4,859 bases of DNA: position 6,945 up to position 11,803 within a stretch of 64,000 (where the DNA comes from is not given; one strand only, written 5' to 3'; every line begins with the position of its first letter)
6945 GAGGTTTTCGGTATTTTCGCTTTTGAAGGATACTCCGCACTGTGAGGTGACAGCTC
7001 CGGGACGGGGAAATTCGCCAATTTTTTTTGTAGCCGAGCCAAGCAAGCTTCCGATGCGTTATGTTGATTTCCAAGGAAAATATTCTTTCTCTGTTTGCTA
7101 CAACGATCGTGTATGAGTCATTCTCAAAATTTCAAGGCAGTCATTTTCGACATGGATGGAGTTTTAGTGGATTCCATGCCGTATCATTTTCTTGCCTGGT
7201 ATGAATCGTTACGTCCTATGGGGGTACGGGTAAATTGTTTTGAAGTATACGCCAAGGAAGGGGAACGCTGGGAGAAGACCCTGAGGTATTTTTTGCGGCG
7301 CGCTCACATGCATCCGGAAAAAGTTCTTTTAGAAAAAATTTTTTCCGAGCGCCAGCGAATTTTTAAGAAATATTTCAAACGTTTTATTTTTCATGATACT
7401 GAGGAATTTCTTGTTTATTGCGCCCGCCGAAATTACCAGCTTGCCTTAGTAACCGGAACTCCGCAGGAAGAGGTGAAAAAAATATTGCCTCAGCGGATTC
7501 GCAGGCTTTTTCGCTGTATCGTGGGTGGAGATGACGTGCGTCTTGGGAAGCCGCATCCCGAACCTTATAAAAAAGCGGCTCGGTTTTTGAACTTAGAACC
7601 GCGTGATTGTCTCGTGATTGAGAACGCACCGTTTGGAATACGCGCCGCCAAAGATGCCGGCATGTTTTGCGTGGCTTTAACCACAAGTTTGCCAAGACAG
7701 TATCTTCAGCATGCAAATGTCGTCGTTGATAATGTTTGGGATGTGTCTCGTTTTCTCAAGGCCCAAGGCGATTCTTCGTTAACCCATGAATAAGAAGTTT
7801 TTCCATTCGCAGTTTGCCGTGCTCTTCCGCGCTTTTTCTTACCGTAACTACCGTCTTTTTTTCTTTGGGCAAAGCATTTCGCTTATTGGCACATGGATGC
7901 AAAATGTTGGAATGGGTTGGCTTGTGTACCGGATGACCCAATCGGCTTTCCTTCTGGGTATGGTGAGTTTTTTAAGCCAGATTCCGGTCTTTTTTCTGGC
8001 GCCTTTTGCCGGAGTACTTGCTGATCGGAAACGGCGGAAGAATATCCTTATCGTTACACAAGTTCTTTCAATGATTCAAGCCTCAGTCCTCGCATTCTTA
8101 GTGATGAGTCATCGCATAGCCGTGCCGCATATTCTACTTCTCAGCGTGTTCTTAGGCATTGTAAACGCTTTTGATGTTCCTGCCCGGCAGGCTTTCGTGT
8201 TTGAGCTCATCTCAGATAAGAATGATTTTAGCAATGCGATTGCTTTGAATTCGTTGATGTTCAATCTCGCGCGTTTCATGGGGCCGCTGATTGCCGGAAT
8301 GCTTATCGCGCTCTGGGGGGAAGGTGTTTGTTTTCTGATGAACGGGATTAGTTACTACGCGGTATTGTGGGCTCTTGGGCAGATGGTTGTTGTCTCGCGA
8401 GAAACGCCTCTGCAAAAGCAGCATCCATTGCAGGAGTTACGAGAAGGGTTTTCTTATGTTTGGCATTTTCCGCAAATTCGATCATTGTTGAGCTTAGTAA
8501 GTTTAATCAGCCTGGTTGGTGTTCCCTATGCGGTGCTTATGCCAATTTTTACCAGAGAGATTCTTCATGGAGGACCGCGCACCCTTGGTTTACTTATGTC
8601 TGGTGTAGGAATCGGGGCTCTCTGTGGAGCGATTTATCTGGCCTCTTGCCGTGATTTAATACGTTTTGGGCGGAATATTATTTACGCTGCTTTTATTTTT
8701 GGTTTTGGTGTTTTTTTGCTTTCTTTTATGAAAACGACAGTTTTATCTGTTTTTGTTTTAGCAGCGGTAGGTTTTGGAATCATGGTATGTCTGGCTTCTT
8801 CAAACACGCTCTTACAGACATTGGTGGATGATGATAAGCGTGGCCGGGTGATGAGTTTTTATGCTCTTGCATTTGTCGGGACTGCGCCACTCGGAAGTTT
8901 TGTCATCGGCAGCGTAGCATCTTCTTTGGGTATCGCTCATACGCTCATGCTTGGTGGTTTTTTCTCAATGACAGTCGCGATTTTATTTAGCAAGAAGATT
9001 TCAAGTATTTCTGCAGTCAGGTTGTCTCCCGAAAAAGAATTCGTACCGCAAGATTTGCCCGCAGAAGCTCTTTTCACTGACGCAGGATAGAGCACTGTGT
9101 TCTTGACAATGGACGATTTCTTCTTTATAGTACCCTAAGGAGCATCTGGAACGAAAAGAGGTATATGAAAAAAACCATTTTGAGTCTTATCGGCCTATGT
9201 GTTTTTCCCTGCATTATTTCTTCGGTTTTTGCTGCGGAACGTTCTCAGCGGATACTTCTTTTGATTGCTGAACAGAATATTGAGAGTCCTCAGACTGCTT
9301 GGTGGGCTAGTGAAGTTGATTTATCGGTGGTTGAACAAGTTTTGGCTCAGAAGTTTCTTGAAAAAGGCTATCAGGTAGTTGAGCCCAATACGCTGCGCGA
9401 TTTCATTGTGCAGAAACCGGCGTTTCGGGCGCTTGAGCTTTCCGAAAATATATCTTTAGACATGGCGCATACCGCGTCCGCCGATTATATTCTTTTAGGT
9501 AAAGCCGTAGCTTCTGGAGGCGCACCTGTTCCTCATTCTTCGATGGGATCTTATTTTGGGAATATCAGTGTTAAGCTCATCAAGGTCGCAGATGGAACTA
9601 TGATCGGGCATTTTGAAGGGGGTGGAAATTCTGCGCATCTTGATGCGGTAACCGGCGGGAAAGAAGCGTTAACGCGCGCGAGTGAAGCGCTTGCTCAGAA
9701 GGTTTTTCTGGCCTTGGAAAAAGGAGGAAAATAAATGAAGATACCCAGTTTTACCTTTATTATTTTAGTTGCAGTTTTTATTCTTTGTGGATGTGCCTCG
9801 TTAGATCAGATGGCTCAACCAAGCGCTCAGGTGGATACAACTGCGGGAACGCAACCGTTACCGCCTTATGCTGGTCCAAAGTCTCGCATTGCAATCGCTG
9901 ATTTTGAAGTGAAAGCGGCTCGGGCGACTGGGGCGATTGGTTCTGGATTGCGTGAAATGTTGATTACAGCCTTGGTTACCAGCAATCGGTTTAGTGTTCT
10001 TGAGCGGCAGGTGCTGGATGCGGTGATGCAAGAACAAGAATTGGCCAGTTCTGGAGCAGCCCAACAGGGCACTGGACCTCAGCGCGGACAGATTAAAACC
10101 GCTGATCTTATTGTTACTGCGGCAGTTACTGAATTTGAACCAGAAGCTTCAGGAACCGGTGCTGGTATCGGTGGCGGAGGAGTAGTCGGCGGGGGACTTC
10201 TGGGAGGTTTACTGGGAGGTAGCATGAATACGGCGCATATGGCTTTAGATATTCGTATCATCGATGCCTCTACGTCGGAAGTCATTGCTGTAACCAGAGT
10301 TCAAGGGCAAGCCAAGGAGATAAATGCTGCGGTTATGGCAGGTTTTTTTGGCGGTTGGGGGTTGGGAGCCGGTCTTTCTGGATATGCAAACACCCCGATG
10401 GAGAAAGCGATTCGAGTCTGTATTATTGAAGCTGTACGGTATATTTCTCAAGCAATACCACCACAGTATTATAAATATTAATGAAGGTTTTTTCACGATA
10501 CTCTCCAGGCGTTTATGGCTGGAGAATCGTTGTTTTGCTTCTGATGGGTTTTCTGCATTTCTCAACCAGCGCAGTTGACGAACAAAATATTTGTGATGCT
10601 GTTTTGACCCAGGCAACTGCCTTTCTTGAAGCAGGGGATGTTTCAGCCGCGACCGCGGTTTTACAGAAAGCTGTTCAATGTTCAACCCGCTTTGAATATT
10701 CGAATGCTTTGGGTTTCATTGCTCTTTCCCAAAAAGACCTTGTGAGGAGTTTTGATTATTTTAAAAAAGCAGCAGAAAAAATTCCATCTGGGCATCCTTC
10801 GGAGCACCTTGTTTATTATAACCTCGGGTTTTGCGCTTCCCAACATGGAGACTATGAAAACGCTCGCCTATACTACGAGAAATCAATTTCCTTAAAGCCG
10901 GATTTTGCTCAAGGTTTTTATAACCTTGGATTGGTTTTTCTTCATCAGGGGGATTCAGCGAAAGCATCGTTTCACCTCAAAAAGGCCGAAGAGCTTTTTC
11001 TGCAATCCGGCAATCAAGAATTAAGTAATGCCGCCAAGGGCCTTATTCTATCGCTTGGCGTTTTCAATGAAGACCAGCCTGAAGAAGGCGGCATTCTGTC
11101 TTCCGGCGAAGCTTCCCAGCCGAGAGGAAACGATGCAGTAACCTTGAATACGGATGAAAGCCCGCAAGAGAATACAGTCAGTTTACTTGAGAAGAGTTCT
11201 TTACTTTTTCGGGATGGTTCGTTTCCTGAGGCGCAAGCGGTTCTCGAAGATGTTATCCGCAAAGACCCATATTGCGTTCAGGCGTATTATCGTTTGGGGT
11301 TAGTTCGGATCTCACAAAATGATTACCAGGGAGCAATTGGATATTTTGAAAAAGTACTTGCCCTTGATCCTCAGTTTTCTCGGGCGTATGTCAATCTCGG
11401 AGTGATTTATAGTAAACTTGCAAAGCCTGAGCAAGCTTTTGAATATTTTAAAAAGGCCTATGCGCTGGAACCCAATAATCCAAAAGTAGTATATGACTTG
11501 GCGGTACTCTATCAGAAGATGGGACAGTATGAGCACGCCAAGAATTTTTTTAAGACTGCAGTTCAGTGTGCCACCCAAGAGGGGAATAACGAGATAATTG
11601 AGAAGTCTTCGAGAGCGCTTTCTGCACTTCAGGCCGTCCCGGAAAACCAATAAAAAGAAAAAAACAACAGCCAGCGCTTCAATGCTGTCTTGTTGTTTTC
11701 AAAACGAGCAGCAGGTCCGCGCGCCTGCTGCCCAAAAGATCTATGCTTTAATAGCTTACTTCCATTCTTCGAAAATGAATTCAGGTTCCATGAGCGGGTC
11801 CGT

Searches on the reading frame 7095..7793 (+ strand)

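Call 72: search_protein_families(library=pfam, proteins=[window:7095-7793:+], max_evalue=0.0001)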
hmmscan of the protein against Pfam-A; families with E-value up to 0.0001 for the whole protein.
window:7095-7793:+ (232 aa): 3 families
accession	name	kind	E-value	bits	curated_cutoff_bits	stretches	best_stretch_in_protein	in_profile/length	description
PF13419.12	HAD_2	-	1.1e-25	91.2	23.8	1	16-194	1-177/178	Haloacid dehalogenase-like hydrolase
PF00702.32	Hydrolase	-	8.1e-25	88.8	26.4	1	13-189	1-191/191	haloacid dehalogenase-like hydrolase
PF12710.13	HAD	-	7.4e-05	23.7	27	0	16-135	1-122/189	haloacid dehalogenase-like hydrolase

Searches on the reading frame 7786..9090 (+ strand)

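Call 72: search_protein_families(library=pfam, proteins=[window:7786-9090:+], max_evalue=0.0001)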
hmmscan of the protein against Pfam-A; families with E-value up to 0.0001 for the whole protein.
window:7786-9090:+ (434 aa): 2 families
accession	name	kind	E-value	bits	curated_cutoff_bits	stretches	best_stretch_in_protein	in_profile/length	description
PF05977.19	MFS_3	-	1.6e-66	225.3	27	1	17-424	7-414/524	Transmembrane secretion effector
PF07690.21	MFS_1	-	8.3e-38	130.6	33.4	2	26-364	2-340/347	Major Facilitator Superfamily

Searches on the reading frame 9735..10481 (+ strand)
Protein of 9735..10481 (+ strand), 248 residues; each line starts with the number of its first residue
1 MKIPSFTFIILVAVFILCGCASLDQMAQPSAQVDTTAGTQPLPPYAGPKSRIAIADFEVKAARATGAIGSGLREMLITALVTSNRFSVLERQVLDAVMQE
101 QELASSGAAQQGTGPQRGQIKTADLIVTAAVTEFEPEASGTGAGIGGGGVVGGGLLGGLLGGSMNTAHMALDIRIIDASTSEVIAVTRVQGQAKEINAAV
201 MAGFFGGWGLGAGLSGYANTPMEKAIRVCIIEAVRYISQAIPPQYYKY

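Call 73: search_protein_families(library=pfam, proteins=[window:9735-10481:+], max_evalue=0.0001)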
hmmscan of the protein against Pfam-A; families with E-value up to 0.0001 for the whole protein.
window:9735-10481:+ (248 aa): 1 family
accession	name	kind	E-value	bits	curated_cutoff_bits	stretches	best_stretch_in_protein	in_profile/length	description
PF03783.19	CsgG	-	1.6e-39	135.9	20.8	1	47-241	7-201/210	Curli production assembly/transport component CsgG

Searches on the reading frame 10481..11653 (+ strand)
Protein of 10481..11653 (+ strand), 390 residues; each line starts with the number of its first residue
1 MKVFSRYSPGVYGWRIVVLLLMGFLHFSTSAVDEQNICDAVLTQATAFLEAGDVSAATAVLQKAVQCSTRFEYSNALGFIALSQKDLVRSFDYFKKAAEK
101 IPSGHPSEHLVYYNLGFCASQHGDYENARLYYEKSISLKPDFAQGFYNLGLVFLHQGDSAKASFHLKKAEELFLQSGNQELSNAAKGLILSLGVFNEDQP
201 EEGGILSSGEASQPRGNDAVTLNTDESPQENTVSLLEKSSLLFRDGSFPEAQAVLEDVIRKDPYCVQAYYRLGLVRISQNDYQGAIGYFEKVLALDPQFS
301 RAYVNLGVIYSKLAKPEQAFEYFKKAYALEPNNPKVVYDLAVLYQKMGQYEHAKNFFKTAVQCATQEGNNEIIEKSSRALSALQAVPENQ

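Call 73: search_protein_families(library=pfam, proteins=[window:10481-11653:+], max_evalue=0.0001)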
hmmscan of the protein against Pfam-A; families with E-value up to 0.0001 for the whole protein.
window:10481-11653:+ (390 aa): 24 families
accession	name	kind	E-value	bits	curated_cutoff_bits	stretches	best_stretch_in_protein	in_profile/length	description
PF07719.23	TPR_2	-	3.1e-40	133.4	27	3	267-298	2-33/34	Tetratricopeptide repeat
PF00515.34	TPR_1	-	1.9e-37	126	27.8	3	267-299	2-34/34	Tetratricopeptide repeat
PF13181.12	TPR_8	-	7.7e-34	113.4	25.7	3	301-333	2-34/34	Tetratricopeptide repeat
PF13431.12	TPR_17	-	2.9e-29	99.3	24.4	2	288-319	1-32/34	Tetratricopeptide repeat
PF13424.12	TPR_12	-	4.5e-28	97.7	30.1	1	75-139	7-75/77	Tetratricopeptide repeat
PF14559.12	TPR_19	-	4.4e-27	94.6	25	2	315-363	6-54/68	Tetratricopeptide repeat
PF13432.12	TPR_16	-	3.3e-26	91.8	32.7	2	238-298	3-63/65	Tetratricopeptide repeat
PF13414.12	TPR_11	-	2.4e-23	81.9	26.8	2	122-157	7-42/42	TPR repeat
PF13428.12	TPR_14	-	3.9e-20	70.7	23.5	0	237-273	6-42/44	Tetratricopeptide repeat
PF13176.12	TPR_7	-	1.2e-17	62.9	27.9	0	268-298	1-31/36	Tetratricopeptide repeat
PF13174.12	TPR_6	-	4.6e-17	61.8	26.3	0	267-298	1-32/33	Tetratricopeptide repeat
PF13371.12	TPR_9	-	9.9e-16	58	35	0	243-298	6-61/73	Tetratricopeptide repeat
PF23914.1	TPR_CcmH_CycH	-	2.2e-15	57.3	42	0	295-360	45-113/158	Cytochrome c-type biogenesis protein H TPR domain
PF13374.12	TPR_10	-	5.4e-15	55.3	27.5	0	339-364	7-32/42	Tetratricopeptide repeat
PF12895.13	ANAPC3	-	1.3e-14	54.6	27.2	1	279-357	2-79/82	Anaphase-promoting complex, cyclosome, subunit 3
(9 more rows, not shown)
